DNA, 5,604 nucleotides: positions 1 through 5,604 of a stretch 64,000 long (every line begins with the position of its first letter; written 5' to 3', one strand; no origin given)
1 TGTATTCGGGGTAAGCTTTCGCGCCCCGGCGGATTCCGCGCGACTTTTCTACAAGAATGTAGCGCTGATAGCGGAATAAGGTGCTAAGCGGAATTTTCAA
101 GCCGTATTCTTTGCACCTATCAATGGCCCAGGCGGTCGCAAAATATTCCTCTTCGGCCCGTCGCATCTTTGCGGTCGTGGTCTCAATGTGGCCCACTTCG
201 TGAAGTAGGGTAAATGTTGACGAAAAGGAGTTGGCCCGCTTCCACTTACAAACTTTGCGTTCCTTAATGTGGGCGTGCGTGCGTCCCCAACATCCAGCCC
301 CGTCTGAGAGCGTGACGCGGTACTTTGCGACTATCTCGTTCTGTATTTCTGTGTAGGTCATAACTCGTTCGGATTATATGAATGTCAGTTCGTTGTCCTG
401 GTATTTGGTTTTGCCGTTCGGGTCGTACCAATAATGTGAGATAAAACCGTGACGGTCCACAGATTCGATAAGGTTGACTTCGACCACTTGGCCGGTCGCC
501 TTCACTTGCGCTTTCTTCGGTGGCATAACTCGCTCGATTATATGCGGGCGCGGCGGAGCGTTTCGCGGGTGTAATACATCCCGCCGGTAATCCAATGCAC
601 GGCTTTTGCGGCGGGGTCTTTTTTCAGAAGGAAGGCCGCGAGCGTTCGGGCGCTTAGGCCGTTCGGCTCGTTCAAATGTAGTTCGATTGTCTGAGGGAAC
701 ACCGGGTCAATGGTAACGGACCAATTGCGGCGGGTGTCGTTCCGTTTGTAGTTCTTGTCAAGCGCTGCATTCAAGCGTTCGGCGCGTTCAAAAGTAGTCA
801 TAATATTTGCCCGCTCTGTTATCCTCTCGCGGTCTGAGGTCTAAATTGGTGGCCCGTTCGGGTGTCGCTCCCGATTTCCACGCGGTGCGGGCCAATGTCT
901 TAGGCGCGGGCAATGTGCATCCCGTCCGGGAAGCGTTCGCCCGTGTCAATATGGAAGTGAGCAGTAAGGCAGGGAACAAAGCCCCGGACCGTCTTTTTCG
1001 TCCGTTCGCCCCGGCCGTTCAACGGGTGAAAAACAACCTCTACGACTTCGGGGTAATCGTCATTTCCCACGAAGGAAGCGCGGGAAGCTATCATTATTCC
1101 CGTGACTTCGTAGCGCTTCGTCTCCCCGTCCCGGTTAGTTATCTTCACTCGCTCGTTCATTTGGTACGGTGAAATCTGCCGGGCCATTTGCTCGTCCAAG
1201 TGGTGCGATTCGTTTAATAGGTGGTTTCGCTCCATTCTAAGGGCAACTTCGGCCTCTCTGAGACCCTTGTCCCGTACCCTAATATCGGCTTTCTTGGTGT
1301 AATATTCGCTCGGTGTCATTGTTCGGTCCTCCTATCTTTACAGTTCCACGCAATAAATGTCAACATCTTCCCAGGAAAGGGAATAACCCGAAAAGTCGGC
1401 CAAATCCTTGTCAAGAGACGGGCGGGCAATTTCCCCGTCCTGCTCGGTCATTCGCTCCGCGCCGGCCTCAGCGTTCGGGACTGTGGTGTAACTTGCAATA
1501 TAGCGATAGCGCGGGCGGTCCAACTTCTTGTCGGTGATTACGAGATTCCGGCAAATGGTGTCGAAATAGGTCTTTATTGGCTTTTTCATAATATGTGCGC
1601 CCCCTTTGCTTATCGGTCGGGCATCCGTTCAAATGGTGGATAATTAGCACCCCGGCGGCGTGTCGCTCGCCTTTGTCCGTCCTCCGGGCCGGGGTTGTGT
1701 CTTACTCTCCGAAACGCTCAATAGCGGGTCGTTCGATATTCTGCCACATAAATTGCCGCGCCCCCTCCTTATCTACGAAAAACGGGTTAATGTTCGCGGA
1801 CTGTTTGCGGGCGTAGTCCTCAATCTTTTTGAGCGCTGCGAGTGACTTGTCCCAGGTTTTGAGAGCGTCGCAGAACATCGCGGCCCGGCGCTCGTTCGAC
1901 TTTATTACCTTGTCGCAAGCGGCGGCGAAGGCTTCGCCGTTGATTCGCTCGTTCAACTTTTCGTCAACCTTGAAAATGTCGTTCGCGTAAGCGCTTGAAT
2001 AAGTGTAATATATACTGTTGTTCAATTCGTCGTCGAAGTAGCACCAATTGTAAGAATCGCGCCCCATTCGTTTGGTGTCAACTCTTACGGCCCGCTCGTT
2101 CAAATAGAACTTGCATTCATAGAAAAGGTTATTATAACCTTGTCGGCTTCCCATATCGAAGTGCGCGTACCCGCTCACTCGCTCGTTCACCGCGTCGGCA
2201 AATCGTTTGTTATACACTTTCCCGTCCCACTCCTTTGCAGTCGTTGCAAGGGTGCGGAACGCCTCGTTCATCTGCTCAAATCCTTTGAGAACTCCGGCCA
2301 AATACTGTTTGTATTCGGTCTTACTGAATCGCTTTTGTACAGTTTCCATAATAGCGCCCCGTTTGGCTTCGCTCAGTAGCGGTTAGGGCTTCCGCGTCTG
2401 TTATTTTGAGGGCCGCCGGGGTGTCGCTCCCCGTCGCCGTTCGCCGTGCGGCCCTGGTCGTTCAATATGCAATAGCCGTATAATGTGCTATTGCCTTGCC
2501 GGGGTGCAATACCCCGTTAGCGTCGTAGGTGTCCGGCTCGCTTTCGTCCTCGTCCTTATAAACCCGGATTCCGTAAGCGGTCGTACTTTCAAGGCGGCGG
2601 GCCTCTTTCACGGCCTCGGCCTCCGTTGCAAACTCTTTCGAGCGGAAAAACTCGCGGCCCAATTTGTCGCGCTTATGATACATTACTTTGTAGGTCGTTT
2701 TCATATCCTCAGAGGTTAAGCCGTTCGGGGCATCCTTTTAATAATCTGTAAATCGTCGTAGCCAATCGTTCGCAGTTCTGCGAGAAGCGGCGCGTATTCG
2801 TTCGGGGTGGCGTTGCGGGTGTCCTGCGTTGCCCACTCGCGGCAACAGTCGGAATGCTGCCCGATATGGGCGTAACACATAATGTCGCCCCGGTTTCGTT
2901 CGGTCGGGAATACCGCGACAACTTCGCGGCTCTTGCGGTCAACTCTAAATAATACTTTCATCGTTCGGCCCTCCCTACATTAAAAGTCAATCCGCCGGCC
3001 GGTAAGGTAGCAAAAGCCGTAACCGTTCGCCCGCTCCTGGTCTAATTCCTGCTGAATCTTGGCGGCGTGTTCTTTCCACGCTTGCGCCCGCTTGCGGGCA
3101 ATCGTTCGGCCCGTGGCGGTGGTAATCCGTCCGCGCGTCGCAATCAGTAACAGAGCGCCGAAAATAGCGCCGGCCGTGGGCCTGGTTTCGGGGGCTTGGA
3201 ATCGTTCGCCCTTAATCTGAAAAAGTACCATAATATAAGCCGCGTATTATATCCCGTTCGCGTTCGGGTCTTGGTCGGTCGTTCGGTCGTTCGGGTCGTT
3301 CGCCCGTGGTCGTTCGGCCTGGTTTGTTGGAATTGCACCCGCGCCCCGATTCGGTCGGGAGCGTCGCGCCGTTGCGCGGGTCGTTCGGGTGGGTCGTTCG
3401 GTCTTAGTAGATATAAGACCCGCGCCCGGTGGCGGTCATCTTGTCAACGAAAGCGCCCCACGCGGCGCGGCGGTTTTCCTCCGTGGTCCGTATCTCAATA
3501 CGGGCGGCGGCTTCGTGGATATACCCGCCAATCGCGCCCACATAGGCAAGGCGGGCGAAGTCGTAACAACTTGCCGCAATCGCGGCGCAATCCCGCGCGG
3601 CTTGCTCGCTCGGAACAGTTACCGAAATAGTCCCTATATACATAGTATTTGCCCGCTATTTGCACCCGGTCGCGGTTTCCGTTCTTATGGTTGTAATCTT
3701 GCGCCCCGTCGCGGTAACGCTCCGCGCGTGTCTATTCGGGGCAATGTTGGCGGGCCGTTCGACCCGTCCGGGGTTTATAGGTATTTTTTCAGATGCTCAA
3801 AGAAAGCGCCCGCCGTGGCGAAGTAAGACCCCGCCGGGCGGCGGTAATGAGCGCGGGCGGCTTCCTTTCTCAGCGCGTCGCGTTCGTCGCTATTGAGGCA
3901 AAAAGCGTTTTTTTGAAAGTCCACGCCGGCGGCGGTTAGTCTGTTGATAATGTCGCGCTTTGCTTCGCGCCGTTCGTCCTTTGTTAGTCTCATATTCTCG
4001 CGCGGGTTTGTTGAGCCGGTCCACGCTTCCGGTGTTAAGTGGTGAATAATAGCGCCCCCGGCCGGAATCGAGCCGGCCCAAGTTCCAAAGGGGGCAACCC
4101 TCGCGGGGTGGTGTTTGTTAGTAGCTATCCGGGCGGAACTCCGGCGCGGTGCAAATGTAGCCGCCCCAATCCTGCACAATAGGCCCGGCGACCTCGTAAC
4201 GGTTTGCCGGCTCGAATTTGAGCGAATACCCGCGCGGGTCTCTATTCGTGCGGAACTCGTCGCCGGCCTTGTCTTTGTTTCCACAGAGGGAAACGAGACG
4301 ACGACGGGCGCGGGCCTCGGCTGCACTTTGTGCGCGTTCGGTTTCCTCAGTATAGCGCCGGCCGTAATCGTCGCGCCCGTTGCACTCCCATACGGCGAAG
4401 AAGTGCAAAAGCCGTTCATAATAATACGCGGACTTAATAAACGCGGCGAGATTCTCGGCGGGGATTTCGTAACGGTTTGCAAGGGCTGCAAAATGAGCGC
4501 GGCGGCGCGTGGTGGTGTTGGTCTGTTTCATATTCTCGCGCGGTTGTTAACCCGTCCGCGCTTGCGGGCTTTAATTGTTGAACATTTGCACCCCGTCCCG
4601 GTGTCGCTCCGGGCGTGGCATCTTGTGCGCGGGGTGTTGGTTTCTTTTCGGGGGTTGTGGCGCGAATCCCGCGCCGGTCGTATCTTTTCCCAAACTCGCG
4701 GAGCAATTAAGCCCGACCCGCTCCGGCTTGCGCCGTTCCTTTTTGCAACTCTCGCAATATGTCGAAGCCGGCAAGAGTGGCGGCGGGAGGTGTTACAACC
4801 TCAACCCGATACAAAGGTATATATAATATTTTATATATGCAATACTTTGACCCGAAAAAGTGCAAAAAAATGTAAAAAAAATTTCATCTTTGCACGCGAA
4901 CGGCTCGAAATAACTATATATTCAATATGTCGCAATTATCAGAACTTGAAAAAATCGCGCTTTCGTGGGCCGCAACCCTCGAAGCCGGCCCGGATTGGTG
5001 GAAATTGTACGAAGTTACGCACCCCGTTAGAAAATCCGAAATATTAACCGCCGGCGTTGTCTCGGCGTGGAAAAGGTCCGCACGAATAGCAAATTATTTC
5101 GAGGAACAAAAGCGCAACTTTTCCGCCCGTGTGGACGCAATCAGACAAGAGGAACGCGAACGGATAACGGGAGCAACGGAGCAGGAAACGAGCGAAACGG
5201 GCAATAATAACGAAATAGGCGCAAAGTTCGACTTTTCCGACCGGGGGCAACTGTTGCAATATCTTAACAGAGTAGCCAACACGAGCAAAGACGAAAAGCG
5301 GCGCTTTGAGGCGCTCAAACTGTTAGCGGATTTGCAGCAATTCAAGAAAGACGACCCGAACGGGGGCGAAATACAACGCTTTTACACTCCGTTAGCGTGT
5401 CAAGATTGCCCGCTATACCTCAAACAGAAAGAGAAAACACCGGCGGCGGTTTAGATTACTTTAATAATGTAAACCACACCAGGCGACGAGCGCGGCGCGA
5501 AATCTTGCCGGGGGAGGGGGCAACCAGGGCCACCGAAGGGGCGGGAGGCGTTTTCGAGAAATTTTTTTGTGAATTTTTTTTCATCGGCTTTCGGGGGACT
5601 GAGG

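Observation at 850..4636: Family of nested GC-rich hairpins with a conserved 7-nt loop and compensatory stem changes in every long intergenic gap of the small-ORF block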

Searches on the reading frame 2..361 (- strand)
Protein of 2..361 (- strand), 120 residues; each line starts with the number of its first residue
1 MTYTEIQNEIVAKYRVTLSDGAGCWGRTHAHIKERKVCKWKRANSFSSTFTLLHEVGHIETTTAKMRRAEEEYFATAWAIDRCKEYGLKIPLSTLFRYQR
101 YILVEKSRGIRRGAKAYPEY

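Call 35: search_protein_families(library=pfam, max_evalue=0.01, proteins=[window:2-361:-])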
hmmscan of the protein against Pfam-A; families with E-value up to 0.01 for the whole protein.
window:2-361:- (120 aa): 0 families

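Call 73: search_protein_families(library=phrogs, max_evalue=0.001, proteins=[window:2-361:-])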
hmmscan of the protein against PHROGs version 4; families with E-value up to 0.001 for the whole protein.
window:2-361:- (120 aa): 0 families

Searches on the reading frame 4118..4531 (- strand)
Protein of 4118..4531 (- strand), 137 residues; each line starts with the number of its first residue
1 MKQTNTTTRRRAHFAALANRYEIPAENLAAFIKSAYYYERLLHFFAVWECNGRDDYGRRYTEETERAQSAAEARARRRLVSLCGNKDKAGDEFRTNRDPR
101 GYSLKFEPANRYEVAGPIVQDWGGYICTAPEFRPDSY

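Call 34: search_protein_families(library=pfam, max_evalue=0.01, proteins=[window:4118-4531:-])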
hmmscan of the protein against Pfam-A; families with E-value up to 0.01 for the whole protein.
window:4118-4531:- (137 aa): 0 families

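Call 73: search_protein_families(library=phrogs, max_evalue=0.001, proteins=[window:4118-4531:-])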
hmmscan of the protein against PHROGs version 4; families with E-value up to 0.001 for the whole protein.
window:4118-4531:- (137 aa): 0 families

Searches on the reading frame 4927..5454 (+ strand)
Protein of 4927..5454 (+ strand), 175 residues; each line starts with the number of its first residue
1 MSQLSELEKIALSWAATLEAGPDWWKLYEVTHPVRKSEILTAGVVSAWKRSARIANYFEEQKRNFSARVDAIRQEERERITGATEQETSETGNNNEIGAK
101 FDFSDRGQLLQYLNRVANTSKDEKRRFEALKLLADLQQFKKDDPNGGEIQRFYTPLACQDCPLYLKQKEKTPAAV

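Call 35: search_protein_families(library=pfam, max_evalue=0.01, proteins=[window:4927-5454:+])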
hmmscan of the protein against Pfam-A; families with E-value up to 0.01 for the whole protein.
window:4927-5454:+ (175 aa): 0 families

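Call 73: search_protein_families(library=phrogs, max_evalue=0.001, proteins=[window:4927-5454:+])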
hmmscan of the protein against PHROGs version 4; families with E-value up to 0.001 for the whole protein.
window:4927-5454:+ (175 aa): 0 families

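Call 81: find_homologous_proteins(query=window:4927-5454:+, max_evalue=0.001)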
Query window:4927-5454:+ (175 aa): 2 proteins with E <= 0.001 among 163 candidates.
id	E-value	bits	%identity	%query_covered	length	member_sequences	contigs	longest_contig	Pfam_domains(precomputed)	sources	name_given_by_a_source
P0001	2.0e-109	381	98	100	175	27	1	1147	-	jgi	-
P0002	5.4e-81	288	77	100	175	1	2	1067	-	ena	-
